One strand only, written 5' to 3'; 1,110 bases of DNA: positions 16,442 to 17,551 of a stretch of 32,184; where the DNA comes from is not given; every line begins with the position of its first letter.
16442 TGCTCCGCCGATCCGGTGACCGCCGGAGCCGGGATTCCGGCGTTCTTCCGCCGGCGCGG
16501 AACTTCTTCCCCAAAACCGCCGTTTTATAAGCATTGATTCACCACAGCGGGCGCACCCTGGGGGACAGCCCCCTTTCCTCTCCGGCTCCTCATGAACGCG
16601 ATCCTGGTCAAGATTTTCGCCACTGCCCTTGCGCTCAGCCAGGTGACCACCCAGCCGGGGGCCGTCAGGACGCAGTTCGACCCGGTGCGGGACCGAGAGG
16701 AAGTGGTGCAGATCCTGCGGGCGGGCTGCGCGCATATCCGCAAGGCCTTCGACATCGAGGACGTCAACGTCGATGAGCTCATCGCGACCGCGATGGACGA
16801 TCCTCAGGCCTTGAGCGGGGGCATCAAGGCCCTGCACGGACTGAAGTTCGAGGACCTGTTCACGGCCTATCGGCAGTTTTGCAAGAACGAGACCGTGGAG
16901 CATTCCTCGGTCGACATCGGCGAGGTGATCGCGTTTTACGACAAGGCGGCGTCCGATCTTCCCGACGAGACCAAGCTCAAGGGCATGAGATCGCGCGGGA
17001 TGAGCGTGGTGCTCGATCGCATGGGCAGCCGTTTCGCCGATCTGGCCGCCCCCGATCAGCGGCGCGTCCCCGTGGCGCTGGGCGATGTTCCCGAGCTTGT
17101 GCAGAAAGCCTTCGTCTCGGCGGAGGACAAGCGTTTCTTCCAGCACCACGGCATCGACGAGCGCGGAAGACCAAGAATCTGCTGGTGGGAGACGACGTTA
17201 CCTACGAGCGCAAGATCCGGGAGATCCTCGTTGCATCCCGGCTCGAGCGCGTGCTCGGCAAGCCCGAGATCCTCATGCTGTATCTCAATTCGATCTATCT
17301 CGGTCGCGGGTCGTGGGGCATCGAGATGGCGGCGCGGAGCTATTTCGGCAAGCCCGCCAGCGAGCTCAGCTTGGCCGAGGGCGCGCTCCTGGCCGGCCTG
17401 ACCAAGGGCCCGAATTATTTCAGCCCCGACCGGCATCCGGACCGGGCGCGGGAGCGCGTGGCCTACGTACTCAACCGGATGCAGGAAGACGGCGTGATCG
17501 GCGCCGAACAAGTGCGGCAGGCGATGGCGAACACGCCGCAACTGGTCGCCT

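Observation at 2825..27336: Dense cluster of exact EcfG-type (GGAAC-N16/17-CGTT) promoters: the window looks like a general stress response regulon block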

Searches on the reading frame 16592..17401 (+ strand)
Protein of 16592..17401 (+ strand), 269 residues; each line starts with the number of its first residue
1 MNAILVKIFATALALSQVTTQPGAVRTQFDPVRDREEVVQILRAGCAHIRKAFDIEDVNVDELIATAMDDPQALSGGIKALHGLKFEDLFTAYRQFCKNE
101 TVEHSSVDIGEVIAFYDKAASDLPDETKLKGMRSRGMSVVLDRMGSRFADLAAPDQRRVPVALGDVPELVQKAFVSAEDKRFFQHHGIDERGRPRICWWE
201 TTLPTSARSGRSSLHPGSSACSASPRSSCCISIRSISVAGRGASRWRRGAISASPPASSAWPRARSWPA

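Call 7: search_protein_families(library=pfam, proteins=[window:16592-17401:+], max_evalue=0.01)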
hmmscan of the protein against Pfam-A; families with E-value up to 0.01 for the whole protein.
window:16592-17401:+ (269 aa): 1 family
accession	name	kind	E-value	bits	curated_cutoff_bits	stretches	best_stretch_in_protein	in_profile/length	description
PF00912.28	Transgly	-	4.2e-09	36.5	27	1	154-213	10-68/178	Transglycosylase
